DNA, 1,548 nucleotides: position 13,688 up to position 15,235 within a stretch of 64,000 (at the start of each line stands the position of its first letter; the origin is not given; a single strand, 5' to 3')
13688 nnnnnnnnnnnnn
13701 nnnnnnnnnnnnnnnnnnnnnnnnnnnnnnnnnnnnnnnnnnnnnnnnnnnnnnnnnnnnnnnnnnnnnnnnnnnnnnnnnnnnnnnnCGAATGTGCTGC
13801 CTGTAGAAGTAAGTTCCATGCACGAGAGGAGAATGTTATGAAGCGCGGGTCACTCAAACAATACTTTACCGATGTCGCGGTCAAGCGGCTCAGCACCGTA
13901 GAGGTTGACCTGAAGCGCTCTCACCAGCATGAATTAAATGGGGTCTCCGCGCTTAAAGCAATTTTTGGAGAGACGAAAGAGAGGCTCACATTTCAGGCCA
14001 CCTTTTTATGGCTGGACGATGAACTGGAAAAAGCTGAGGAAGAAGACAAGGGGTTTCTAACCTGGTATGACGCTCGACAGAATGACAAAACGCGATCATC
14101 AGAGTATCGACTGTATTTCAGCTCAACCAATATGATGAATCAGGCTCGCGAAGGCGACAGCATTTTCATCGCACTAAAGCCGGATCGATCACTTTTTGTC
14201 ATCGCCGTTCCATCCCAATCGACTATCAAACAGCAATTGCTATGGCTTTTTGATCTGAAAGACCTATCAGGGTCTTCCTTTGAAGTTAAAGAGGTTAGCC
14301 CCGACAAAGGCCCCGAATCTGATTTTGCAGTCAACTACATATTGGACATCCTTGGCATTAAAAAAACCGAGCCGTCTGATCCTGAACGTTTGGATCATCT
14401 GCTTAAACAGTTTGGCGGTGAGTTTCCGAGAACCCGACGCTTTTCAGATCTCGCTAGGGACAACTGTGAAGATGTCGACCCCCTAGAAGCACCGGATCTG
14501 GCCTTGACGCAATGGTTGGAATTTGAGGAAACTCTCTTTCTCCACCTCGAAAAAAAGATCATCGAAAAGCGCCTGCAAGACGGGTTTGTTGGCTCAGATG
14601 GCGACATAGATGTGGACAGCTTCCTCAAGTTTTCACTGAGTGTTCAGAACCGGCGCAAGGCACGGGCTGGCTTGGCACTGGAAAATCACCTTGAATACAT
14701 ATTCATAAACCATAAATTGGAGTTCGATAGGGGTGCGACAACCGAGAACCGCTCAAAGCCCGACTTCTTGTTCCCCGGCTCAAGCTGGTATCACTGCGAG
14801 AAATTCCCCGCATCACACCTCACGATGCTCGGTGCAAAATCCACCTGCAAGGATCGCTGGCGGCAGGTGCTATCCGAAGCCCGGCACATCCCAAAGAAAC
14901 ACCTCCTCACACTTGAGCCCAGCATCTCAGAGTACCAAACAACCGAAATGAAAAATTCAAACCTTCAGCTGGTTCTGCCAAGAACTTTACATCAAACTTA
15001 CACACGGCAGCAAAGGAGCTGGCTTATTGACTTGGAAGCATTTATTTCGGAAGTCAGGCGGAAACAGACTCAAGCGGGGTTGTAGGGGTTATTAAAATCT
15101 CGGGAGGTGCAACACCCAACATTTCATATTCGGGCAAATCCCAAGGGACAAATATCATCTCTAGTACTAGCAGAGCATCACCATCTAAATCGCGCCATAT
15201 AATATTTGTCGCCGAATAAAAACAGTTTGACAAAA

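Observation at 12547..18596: AT-rich defence island abutting tRNA-Ser(GGA): EcoRII-like R-M, a HEPN-motif protein and a KAP NTPase, with no integrase or att repeat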

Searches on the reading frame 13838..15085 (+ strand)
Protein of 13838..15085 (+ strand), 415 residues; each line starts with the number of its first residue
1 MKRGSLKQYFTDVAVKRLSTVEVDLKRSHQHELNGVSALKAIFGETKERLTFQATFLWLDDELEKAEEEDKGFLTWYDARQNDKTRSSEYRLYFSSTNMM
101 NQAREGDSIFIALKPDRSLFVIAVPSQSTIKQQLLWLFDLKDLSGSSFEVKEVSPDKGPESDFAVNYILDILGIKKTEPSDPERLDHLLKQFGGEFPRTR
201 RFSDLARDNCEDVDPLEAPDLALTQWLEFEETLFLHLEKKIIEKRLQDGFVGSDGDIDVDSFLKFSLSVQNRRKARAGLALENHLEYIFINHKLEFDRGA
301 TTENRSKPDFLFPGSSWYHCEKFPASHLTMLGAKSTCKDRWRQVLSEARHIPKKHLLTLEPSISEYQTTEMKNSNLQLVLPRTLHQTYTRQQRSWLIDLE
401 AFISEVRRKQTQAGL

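Call 6: search_protein_families(library=pfam, proteins=[window:13838-15085:+], max_evalue=0.01)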
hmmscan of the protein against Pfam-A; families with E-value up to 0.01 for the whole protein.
window:13838-15085:+ (415 aa): 1 family
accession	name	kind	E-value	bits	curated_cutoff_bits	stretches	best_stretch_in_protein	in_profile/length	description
PF09019.17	EcoRII-C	-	3.1e-66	223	25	1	234-403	1-165/165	EcoRII C terminal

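Call 7: search_protein_families(library=padloc, proteins=[window:13838-15085:+], max_evalue=0.01)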
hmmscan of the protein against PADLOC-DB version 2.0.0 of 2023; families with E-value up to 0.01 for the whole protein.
window:13838-15085:+ (415 aa): 1 family
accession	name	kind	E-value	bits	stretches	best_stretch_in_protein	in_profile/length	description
PDLC03467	REase_II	-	2.1e-33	114.1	1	224-374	219-364/365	Type II restriction enzyme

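Call 37: search_solved_structures(query=window:13838-15085:+, max_evalue=0.01, show_alignments=1)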
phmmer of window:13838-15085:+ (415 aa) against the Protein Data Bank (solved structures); distinct sequences matched with E-value up to 0.01: 3.
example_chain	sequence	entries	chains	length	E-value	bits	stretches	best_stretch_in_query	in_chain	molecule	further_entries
3hqg_A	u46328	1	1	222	1.3e-40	143.2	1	229-406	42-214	Type-2 restriction enzyme EcoRII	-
1na6_A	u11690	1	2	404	6e-40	141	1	230-406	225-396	Restriction endonuclease EcoRII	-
2fqz_A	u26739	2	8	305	0.0069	18.9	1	265-379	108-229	R.Ecl18kI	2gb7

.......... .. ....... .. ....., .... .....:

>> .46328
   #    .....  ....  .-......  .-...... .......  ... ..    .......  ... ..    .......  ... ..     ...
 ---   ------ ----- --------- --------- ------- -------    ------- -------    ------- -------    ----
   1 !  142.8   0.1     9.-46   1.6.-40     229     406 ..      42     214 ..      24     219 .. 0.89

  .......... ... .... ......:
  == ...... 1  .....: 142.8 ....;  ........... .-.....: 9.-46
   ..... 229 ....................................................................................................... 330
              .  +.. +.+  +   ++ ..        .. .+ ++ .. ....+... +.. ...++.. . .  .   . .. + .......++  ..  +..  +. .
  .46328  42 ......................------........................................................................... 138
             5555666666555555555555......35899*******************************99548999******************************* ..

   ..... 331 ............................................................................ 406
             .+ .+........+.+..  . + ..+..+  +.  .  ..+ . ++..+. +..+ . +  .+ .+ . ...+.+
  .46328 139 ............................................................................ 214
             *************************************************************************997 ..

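Call 50: search_protein_families(library=ncbifam, proteins=[window:13838-15085:+], max_evalue=0.001)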
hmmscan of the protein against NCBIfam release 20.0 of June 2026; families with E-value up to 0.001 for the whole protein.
window:13838-15085:+ (415 aa): 0 families

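Call 61: find_homologous_proteins(query=window:13838-15085:+, max_evalue=0.00001)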
Query window:13838-15085:+ (415 aa): 6890 proteins with E <= 0.00001 among 8000 candidates; the best 120 are listed.
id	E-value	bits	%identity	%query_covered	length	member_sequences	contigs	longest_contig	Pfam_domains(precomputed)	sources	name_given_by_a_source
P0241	6.3e-277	936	100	100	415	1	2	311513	PF09019.18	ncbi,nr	ncbi:MAG: restriction endonuclease [Gammaproteobacteria bacterium AqS3]|nr:restriction endonuclease 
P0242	1.6e-134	467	54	100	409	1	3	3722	PF09019.18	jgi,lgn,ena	-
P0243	5.4e-134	466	56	99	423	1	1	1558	PF09019.18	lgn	-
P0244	6.2e-134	465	56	99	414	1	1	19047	PF09019.18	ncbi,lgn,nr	ncbi:MAG: type II restriction endonuclease [Candidatus Gastranaerophilales bacterium]|nr:type II res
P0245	8.8e-134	465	56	99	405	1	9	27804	PF09019.18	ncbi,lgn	-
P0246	9.2e-134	465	56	100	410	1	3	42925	PF09019.18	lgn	-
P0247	1.0e-133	465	55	99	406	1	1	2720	PF09019.18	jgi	jgi:hypothetical protein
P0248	1.0e-133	465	53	99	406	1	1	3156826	PF09019.18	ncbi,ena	-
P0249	1.3e-133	464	53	100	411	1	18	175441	PF09019.18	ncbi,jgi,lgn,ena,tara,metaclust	tara:strand:+ start:3251 stop:4486 length:1236 start_codon:yes stop_codon:yes gene_type:complete|met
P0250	2.1e-133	464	56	99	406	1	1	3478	PF09019.18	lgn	-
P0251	5.5e-133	462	56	99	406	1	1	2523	PF09019.18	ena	-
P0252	5.9e-133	462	55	99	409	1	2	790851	PF09019.18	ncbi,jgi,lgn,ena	jgi:hypothetical protein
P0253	7.7e-133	462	55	99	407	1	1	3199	PF09019.18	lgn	-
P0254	4.0e-132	459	55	100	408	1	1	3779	PF09019.18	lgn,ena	-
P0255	4.2e-132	459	54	99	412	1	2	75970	PF09019.18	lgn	-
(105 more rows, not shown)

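Call 73: predict_structure(alignment_id=A4)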
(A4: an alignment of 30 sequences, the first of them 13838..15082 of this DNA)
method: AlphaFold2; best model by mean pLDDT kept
length: 415 residues; sequences in the alignment: 30
mean_pLDDT: 83.8   pTM: 0.78
mean pLDDT of the five models: 83.8, 83.5, 81.3, 80.8, 79.3
residues with pLDDT >= 90: 150; 70-90: 206; 50-70: 47; < 50: 12
segments of 3 or more residues with pLDDT < 50: 64-67, 154-161
pLDDT, mean of each block of 10 residues (from residue 1): 67 87 77 79 86 87 54 89 85 86 89 89 84 80 62 45 61 62 89 90 95 92 91 88 84 79 80 84 98 97 90 96 95 80 86 92 85 95 86 93 98 93
secondary structure, 60 per line:
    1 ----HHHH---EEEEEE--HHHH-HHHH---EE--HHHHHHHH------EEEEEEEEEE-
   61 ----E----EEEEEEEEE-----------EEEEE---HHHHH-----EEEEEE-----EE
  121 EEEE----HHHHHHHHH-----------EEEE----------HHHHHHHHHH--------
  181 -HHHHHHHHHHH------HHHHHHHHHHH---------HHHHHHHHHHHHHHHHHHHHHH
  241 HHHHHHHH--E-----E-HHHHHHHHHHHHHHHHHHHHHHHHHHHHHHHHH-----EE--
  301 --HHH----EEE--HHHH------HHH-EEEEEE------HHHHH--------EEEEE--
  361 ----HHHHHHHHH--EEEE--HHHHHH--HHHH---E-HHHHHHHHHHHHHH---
elements in order: H5-8 E12-17 H20-23 H25-28 H36-43 E50-59 E70-78 E90-94 H98-102 E108-113 E119-124 H129-137 E149-152 H163-172 H182-192 H199-209 H219-248 H259-291 E310-312 H315-318 E329-334 H341-345 E354-358 H365-373 E376-379 H382-387 H390-393 H399-412

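Call 75: fold_search(model_id=the predicted structure, library=pdb)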
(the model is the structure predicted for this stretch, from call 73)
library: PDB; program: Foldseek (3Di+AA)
matches with E <= 10: 629; with E <= 0.001: 11
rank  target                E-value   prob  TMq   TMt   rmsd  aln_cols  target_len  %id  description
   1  1na6_B                8.9e-26  1.00  0.51  0.54  11.6       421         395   28  Crystal structure of restriction endonuclease EcoRII mutant R88A (released 2003-12-16)
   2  3hqg_A                2.6e-19  1.00  0.47  0.85   4.5       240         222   37  Crystal structure of restriction endonuclease EcoRII catalytic C-terminal domain in complex with cognate DNA (released 2009-09-22)
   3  1na6_A                4.0e-18  1.00  0.42  0.47  12.1       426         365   24  Crystal structure of restriction endonuclease EcoRII mutant R88A (released 2003-12-16)
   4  2gb7_A                6.4e-10  1.00  0.45  0.63   7.9       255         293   18  Metal-depleted Ecl18kI in complex with uncleaved, modified DNA (released 2006-06-20)
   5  2fqz_B                8.1e-10  1.00  0.44  0.60   7.6       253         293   18  Metal-depleted Ecl18kI in complex with uncleaved DNA (released 2006-06-20)
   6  2fqz_A                1.2e-09  1.00  0.41  0.56   8.0       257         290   18  Metal-depleted Ecl18kI in complex with uncleaved DNA (released 2006-06-20)
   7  2fqz_C                1.2e-09  1.00  0.39  0.54   8.4       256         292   20  Metal-depleted Ecl18kI in complex with uncleaved DNA (released 2006-06-20)
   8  2gb7_B                1.6e-09  1.00  0.44  0.60   8.2       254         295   19  Metal-depleted Ecl18kI in complex with uncleaved, modified DNA (released 2006-06-20)
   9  2gb7_C                2.3e-09  1.00  0.40  0.55   8.5       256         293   19  Metal-depleted Ecl18kI in complex with uncleaved, modified DNA (released 2006-06-20)
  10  3bm3_B                5.5e-09  1.00  0.39  0.61   6.7       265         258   14  Restriction endonuclease PspGI-substrate DNA complex (released 2008-09-16)
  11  3hqf_A                5.1e-04  1.00  0.27  0.54   5.0       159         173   17  Crystal structure of restriction endonuclease EcoRII N-terminal effector-binding domain in complex with cognate DNA (released 2009-09-22)
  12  2c1l_A                1.3e-03  0.99  0.23  0.26   7.9       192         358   10  Structure of the BfiI restriction endonuclease (released 2005-10-07)
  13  6c5d_B                2.4e-03  1.00  0.23  0.62   4.1       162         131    7  N-terminal domain of Helicobacter pylori LlaJI.R1 (released 2018-06-27)
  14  5o63_B                2.7e-03  0.96  0.21  0.40   7.0       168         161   11  Crystal structure of UbaLAI restriction endonuclease B3 domain domain (mutant L24M L53M L95M) with cognate DNA (released 2017-08-02)
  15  3zi5_A                4.3e-03  0.98  0.23  0.47   6.6       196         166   11  Crystal STRUCTURE OF RESTRICTION ENDONUCLEASE BFII C-TERMINAL RECOGNITION DOMAIN IN COMPLEX WITH COGNATE DNA (released 2014-01-15)
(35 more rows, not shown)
